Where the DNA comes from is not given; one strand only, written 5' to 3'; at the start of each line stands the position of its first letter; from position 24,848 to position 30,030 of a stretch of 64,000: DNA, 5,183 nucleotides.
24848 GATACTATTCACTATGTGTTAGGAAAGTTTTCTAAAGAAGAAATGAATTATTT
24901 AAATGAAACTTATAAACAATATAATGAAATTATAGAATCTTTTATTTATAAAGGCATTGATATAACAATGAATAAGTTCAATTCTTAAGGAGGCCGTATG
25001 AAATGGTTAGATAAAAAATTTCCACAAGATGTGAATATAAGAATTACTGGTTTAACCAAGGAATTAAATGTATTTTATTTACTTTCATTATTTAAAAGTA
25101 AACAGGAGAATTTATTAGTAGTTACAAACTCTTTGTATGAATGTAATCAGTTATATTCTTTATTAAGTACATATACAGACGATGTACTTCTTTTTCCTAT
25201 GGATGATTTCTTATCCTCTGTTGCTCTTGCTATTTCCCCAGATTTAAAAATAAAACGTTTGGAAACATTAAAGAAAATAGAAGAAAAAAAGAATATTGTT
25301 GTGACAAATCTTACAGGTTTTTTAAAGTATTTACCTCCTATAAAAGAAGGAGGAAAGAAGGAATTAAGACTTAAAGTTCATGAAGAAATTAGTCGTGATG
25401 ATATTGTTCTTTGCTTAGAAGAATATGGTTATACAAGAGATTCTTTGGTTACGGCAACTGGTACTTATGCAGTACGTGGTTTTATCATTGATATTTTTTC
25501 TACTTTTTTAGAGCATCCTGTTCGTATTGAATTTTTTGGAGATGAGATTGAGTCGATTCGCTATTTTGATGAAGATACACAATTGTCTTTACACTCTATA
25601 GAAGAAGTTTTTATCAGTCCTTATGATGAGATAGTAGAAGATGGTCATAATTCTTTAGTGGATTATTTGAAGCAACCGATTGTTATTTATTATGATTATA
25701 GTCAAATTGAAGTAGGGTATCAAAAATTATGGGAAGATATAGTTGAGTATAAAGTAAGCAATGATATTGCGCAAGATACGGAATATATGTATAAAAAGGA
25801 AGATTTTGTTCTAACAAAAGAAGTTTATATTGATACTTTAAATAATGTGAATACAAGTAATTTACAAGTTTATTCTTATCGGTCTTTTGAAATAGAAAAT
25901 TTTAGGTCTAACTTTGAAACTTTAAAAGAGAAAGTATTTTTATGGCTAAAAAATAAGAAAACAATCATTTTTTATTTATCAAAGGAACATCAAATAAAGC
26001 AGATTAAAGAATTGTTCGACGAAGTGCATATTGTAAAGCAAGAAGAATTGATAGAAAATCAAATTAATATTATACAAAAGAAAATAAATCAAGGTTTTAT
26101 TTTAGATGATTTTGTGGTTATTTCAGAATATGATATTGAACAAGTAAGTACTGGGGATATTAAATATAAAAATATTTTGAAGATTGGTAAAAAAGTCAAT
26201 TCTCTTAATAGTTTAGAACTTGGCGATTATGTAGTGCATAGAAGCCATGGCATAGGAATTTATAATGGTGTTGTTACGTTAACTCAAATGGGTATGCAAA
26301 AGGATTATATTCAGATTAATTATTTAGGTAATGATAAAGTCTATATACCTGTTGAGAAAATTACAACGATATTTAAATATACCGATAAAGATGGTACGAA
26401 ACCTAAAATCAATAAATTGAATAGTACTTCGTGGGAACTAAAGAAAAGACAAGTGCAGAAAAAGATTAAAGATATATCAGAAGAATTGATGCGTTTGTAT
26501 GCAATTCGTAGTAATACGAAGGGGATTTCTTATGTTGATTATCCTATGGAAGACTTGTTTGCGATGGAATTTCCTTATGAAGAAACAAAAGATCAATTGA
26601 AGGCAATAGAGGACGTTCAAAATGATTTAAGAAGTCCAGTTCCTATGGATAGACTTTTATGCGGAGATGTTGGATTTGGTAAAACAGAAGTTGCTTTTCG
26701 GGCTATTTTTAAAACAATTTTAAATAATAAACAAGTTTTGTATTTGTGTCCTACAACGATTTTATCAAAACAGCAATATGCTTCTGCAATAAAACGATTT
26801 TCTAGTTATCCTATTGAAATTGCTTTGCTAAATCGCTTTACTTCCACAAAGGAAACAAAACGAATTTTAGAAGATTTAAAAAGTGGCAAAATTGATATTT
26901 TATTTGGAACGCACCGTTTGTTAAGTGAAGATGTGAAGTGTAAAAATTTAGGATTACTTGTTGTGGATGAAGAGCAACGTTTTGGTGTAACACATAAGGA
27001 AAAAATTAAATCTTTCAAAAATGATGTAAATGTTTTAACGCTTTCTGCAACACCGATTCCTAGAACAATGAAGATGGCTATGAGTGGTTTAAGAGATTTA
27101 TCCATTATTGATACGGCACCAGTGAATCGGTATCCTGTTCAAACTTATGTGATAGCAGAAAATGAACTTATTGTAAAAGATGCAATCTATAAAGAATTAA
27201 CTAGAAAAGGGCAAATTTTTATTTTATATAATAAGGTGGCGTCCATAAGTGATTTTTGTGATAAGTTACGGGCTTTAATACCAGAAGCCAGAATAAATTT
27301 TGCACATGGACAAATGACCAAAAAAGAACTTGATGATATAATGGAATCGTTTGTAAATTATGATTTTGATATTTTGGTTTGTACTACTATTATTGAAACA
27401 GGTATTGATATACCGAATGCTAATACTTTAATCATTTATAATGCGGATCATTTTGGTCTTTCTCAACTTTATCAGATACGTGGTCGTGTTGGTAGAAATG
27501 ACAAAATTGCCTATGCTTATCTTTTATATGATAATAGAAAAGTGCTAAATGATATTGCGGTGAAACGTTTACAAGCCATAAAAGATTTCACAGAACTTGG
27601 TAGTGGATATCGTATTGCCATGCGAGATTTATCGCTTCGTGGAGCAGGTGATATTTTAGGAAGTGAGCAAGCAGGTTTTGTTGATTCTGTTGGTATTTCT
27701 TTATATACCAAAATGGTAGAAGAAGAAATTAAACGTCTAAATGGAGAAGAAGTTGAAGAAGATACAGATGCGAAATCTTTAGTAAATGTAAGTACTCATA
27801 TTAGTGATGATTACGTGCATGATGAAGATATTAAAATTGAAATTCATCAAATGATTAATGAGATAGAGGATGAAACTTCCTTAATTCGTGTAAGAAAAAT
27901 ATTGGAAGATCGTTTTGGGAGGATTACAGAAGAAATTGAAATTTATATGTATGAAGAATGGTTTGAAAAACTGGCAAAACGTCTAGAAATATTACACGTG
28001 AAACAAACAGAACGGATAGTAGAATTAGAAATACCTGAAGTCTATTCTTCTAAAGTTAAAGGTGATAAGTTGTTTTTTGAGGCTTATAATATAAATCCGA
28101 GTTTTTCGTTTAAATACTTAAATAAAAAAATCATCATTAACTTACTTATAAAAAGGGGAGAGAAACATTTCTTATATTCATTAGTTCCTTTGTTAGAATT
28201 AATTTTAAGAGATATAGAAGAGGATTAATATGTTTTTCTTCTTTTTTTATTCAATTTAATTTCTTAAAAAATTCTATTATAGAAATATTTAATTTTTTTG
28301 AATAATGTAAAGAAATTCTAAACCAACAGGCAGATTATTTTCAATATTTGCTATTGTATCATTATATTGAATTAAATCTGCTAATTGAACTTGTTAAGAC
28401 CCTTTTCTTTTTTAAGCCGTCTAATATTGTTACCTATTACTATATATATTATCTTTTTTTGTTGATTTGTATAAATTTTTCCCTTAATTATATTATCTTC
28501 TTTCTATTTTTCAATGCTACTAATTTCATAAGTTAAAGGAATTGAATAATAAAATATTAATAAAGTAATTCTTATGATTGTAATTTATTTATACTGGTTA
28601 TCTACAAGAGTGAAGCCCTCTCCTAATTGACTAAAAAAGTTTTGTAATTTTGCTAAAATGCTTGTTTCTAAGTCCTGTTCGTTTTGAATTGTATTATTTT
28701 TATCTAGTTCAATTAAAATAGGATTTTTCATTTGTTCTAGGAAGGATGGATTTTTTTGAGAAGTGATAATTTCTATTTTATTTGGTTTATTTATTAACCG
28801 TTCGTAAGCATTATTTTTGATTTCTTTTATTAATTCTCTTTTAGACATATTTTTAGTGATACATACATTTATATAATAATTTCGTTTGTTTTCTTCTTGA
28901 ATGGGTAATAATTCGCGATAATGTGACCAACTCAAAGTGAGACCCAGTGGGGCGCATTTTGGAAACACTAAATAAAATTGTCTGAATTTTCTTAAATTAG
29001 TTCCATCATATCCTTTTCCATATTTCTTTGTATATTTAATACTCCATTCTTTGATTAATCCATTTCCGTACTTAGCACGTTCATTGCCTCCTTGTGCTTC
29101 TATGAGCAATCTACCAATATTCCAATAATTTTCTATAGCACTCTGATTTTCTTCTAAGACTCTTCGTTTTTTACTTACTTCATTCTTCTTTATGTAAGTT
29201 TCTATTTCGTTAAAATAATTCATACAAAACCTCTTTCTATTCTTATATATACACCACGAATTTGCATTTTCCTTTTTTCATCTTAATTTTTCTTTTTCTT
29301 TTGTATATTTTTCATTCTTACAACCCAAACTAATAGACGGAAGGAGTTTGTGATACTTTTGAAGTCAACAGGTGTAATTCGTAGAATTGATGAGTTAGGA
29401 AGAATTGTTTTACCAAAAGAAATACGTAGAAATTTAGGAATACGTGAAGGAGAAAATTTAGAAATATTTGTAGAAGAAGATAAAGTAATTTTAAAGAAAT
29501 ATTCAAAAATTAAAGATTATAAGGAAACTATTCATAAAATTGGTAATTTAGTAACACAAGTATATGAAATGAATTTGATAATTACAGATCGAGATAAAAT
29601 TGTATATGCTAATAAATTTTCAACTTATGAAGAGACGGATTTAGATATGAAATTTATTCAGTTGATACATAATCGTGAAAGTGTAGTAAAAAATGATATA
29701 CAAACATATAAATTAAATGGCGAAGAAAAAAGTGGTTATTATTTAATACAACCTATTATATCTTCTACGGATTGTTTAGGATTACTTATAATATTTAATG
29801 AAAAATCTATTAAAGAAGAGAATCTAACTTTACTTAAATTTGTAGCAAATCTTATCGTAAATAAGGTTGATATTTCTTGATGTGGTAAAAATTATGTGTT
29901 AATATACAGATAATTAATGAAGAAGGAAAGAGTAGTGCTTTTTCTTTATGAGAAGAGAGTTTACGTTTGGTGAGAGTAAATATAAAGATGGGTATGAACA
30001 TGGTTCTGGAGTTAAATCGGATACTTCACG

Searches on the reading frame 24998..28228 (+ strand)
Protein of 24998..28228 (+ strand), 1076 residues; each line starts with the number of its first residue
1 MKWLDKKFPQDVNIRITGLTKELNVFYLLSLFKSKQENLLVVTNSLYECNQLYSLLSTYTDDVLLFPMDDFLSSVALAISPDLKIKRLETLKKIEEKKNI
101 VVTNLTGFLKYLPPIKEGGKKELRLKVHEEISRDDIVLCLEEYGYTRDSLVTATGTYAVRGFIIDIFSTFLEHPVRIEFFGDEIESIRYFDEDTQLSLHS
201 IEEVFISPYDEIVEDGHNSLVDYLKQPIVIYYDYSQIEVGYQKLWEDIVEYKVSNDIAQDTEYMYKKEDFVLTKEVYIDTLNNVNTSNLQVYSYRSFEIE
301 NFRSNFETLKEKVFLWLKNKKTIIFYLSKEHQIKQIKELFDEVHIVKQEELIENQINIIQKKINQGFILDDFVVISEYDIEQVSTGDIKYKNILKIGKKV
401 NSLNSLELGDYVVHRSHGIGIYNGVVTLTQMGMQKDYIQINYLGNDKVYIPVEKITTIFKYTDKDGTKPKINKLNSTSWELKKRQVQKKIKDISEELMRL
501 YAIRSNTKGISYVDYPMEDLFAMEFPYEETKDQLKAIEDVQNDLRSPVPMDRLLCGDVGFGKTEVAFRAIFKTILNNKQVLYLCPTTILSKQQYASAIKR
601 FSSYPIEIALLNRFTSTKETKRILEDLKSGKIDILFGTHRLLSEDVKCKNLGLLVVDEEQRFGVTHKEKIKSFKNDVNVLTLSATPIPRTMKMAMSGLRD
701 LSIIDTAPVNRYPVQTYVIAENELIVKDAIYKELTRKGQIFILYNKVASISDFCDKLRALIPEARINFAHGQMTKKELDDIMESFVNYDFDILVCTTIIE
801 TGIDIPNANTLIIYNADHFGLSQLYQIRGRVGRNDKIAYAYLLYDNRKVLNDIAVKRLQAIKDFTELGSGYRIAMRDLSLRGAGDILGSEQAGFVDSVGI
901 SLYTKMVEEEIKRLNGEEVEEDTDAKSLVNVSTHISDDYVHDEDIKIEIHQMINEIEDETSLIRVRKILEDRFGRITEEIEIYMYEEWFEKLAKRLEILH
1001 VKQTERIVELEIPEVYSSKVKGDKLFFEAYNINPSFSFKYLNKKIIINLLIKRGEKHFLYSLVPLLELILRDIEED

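Call 63: search_protein_families(library=pfam, proteins=[window:24998-28228:+], max_evalue=0.00001)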
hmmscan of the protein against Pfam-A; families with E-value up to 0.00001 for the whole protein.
window:24998-28228:+ (1076 aa): 5 families
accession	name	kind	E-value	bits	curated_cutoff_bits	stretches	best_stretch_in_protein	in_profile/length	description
PF00270.35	DEAD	-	3.8e-25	89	26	1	530-692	1-165/167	DEAD/DEAH box helicase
PF00271.37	Helicase_C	-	6.9e-25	87.9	23.5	1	729-834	5-109/110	Helicase conserved C-terminal domain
PF17757.6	UvrB_inter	-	1.3e-23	83.3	22.9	1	123-209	1-88/91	UvrB interaction domain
PF02559.22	CarD_TRCF_RID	-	5.8e-17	61.9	23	1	406-461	1-56/57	CarD-like/TRCF RID domain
PF03461.20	TRCF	-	6.1e-12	46.2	25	1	930-1018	2-90/95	TRCF domain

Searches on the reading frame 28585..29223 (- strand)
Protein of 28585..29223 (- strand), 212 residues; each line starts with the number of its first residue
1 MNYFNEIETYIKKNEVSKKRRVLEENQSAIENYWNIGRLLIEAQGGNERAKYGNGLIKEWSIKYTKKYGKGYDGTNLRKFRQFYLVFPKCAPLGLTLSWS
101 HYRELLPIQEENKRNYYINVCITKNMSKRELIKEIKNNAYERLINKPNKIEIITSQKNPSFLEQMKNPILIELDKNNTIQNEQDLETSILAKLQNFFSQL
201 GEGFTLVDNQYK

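Call 63: search_protein_families(library=pfam, proteins=[window:28585-29223:-], max_evalue=0.00001)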
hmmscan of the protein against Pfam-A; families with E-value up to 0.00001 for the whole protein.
window:28585-29223:- (212 aa): 2 families
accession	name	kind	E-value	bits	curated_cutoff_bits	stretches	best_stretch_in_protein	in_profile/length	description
PF17761.7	DUF1016_N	-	1.2e-32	113.3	32.8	1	17-142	9-137/137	DUF1016 N-terminal domain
PF06250.17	YhcG_C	-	7e-06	26.4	32.5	0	163-212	2-51/157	YhcG PDDEXK nuclease domain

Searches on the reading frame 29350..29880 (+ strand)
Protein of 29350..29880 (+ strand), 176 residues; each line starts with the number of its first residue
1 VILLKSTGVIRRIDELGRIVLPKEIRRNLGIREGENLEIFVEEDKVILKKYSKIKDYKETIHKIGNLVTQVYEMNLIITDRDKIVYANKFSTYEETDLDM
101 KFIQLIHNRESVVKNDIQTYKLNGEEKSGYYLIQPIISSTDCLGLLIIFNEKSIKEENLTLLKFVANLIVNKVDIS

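Call 63: search_protein_families(library=pfam, proteins=[window:29350-29880:+], max_evalue=0.00001)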
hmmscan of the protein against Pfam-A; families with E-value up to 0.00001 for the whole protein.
window:29350-29880:+ (176 aa): 2 families
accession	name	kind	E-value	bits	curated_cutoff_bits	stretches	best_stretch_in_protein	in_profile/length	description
PF04014.23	MazE_antitoxin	-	3.6e-12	46.5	24.7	1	10-55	1-47/48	Antidote-toxin recognition MazE, bacterial antitoxin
PF15714.11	SpoVT_C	-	3.6e-10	40.4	27.5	1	67-169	12-123/128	Stage V sporulation protein T C-terminal, transcription factor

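Call 72: find_encoding_contigs(protein=window:29350-29880:+, flank=1500, max_places=10)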
Protein window:29350-29880:+ (176 aa): 17 contigs read that carry it; 10 places shown.
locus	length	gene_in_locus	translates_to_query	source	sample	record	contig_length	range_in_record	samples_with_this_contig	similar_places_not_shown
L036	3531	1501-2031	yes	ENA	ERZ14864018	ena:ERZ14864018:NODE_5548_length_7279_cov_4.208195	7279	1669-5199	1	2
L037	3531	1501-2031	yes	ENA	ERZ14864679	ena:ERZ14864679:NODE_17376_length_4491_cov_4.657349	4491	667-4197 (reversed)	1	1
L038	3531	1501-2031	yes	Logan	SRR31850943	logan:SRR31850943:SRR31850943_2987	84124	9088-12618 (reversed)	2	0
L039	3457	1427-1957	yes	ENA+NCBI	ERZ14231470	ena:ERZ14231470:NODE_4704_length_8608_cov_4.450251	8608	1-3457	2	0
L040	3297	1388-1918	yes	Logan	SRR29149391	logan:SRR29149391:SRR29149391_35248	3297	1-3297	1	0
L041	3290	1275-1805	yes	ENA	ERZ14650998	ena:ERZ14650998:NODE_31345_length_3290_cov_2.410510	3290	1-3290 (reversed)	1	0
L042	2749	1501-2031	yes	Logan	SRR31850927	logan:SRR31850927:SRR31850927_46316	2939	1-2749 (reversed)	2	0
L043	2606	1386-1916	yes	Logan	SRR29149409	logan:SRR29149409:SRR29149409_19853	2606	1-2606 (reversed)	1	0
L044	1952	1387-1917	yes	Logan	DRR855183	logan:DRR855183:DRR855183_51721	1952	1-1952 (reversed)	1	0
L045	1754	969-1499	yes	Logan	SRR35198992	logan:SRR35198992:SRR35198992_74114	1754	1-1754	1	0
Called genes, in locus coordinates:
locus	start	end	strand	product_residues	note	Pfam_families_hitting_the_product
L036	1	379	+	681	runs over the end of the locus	?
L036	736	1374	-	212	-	PF17761:DUF1016_N, PF06250:YhcG_C (weak)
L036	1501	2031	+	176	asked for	PF04014:MazE_antitoxin, PF15714:SpoVT_C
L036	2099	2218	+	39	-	-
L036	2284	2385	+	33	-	-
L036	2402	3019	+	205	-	PF00106:adh_short, PF08659:KR, PF13561:adh_short_C2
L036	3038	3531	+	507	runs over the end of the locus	PF00133:tRNA-synt_1, PF01406:tRNA-synt_1e (weak), PF01921:tRNA-synt_1f (faint), PF09334:tRNA-synt_1g, PF00133:tRNA-synt_1, PF19303:Anticodon_3, PF08264:Anticodon_1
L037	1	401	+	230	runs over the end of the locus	?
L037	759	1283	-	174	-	PF17761:DUF1016_N, PF06250:YhcG_C (weak)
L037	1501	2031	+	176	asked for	PF04014:MazE_antitoxin, PF15714:SpoVT_C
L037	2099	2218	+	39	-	-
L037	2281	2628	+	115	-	-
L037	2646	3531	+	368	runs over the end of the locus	PF01636:APH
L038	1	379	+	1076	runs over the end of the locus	PF17757:UvrB_inter, PF02559:CarD_TRCF_RID, PF00270:DEAD, PF00271:Helicase_C, PF03461:TRCF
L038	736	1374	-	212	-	PF17761:DUF1016_N, PF06250:YhcG_C (weak)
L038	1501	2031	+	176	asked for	PF04014:MazE_antitoxin, PF15714:SpoVT_C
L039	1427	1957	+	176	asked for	PF04014:MazE_antitoxin, PF15714:SpoVT_C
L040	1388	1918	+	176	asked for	PF04014:MazE_antitoxin, PF15714:SpoVT_C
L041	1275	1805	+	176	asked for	PF04014:MazE_antitoxin, PF15714:SpoVT_C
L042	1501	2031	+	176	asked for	PF04014:MazE_antitoxin, PF15714:SpoVT_C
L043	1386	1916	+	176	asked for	PF04014:MazE_antitoxin, PF15714:SpoVT_C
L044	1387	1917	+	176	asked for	PF04014:MazE_antitoxin, PF15714:SpoVT_C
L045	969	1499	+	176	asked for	PF04014:MazE_antitoxin, PF15714:SpoVT_C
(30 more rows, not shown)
